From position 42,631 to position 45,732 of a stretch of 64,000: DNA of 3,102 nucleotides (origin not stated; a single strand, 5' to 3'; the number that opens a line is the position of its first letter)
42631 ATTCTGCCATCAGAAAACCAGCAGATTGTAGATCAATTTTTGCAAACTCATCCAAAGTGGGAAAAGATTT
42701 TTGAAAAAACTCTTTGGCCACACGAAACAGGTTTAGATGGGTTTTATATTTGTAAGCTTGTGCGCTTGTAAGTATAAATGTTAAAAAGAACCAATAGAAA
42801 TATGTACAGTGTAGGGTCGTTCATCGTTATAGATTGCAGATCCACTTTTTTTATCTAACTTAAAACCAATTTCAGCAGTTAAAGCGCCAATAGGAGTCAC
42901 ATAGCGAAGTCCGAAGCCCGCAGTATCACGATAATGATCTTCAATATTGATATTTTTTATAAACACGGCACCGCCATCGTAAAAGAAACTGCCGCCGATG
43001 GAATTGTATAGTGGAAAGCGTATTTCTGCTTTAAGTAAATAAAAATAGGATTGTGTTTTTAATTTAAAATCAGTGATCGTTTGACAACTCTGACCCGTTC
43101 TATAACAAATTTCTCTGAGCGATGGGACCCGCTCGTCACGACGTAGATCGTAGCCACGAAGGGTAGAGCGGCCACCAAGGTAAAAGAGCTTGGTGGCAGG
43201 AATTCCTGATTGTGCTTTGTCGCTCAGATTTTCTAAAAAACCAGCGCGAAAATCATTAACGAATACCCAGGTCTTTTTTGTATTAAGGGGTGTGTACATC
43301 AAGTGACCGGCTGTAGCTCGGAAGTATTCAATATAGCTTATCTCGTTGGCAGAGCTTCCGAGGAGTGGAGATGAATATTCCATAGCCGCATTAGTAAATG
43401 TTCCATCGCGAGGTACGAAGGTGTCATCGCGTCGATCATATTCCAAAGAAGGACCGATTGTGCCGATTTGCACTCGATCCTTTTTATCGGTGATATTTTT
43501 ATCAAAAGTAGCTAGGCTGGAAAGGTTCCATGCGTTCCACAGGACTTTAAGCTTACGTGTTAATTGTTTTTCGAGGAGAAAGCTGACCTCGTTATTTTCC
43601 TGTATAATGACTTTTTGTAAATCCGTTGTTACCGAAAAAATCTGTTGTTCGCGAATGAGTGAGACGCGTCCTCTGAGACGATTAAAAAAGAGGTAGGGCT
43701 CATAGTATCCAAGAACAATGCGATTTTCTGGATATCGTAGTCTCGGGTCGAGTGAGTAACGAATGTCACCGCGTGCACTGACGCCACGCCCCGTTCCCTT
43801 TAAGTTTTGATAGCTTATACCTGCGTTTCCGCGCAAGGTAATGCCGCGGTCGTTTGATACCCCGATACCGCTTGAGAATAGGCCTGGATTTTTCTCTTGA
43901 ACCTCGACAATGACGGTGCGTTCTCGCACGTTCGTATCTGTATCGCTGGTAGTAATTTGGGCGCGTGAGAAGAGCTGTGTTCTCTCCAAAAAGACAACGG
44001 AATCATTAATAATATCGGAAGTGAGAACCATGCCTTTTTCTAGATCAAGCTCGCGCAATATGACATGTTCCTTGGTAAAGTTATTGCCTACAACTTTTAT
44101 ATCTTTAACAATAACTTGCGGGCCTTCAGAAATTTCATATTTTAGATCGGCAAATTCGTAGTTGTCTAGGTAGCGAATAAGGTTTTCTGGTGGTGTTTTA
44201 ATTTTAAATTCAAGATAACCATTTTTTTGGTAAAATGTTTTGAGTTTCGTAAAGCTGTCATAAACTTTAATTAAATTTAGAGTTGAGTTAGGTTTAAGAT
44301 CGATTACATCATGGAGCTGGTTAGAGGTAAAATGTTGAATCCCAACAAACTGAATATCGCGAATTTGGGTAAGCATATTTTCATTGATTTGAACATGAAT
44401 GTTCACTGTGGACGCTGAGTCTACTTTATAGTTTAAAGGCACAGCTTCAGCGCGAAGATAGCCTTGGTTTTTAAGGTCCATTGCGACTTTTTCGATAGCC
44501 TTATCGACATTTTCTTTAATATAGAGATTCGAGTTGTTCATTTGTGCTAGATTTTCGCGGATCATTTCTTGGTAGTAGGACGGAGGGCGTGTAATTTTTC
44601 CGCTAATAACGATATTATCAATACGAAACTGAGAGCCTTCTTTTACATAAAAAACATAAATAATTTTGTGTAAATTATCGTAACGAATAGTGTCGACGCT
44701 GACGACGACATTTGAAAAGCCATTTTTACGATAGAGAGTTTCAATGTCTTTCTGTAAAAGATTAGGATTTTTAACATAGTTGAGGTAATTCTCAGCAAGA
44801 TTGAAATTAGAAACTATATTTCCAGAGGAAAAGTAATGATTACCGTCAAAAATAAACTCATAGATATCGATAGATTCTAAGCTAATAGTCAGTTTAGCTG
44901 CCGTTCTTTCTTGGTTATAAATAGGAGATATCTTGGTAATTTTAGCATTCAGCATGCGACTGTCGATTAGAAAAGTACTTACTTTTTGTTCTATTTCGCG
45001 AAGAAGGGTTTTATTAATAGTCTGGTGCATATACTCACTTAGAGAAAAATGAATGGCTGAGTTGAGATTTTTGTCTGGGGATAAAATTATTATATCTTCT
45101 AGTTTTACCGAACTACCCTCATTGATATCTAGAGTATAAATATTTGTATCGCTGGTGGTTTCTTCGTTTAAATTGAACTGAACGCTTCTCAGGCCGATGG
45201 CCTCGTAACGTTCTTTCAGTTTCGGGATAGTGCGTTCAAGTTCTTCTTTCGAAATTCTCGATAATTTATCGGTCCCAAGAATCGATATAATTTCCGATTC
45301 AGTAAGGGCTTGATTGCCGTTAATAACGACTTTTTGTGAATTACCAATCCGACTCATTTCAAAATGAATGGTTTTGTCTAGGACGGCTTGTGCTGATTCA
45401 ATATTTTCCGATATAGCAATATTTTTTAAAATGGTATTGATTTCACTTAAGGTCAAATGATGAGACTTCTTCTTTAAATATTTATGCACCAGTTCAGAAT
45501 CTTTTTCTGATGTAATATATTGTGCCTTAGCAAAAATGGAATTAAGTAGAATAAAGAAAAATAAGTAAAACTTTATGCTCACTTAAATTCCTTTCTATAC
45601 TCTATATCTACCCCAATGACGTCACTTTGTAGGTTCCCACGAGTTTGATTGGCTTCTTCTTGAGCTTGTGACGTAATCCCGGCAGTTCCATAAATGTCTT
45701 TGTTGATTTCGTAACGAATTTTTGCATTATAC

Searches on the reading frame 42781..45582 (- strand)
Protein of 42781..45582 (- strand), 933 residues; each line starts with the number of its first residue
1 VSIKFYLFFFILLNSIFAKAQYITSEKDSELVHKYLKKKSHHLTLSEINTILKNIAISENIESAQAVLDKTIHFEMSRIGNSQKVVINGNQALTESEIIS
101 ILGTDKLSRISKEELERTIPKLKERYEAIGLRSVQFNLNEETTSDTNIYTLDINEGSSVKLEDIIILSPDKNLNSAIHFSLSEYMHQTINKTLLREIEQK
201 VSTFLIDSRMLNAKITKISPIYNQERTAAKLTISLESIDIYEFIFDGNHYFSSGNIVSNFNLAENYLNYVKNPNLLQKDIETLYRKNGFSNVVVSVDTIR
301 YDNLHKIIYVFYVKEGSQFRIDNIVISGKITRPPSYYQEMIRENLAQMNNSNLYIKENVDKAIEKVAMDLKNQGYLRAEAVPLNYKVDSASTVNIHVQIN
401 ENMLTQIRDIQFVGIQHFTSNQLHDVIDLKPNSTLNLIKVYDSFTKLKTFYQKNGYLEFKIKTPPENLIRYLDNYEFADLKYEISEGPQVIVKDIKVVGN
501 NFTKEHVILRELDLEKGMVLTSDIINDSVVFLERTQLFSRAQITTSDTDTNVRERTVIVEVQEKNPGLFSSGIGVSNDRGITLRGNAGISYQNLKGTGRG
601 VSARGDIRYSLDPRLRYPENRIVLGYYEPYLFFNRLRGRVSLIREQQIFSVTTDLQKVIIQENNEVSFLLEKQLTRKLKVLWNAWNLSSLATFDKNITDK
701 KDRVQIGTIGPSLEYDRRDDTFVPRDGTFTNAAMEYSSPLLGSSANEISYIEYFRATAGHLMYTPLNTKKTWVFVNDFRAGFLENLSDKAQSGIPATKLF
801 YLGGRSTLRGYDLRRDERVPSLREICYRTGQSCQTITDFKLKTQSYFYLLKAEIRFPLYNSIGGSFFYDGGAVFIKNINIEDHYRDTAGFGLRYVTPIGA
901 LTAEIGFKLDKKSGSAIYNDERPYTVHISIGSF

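Call 63: search_protein_families(library=pfam, proteins=[window:42781-45582:-], max_evalue=0.001)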
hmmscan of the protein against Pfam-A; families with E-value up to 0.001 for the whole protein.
window:42781-45582:- (933 aa): 4 families
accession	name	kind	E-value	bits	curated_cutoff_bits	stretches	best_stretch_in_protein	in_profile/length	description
PF07244.20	POTRA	-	4e-31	108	21.3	3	407-487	3-79/79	Surface antigen variable number repeat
PF01103.29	Omp85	-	6.4e-25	88.8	24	1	593-916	1-313/325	Omp85 superfamily domain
PF08478.15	POTRA_1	-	5e-05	24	23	0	83-114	4-38/69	POTRA domain, FtsQ-type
PF08479.16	POTRA_2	-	5.6e-05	23.3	24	0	406-466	2-62/76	POTRA domain, ShlB-type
